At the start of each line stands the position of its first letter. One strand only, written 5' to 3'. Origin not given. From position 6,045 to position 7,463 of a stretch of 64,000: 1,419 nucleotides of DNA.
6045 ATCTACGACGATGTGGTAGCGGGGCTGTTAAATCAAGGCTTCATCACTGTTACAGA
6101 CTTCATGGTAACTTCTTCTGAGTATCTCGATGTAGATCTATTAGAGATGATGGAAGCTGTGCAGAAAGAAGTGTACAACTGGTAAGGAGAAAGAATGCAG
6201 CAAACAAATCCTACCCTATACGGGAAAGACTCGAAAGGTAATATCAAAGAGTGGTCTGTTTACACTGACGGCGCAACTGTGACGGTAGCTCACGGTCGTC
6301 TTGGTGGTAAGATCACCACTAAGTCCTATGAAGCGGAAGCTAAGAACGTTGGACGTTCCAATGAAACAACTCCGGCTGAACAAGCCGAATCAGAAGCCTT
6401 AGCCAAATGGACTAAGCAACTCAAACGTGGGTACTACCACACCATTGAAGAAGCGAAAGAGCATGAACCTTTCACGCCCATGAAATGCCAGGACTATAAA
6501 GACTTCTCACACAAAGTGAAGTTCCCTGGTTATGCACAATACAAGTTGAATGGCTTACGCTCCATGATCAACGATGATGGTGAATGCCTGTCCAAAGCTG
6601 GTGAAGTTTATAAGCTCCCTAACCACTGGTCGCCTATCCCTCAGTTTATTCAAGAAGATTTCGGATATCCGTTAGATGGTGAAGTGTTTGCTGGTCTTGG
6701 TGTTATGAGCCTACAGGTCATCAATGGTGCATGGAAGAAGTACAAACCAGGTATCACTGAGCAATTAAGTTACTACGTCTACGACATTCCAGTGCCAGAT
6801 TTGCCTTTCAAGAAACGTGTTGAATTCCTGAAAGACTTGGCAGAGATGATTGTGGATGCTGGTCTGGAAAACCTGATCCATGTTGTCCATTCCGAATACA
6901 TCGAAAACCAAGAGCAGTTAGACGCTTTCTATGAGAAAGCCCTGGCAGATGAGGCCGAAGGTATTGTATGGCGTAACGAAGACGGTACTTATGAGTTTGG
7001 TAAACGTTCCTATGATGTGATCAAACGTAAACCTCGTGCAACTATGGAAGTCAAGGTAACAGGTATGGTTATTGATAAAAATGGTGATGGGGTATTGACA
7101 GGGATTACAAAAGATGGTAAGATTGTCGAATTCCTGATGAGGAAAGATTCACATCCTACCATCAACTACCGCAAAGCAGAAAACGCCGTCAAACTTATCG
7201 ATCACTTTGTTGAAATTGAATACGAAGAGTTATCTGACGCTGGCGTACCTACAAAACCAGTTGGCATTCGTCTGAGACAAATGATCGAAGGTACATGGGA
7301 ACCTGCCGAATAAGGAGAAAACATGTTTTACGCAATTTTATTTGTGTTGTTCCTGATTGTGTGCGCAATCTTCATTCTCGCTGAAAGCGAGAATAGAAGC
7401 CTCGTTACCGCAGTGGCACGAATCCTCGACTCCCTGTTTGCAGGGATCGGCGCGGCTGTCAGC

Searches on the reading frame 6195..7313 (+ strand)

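Call 84: search_protein_families(library=phrogs, proteins=[window:6195-7313:+], max_evalue=0.00001)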
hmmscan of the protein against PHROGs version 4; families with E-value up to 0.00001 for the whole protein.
window:6195-7313:+ (372 aa): 1 family
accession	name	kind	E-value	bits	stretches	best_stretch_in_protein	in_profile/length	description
phrog_114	-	DNA, RNA and nucleotide metabolism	4.9e-75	254.3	1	7-364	94-501/634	ATP-dependent DNA ligase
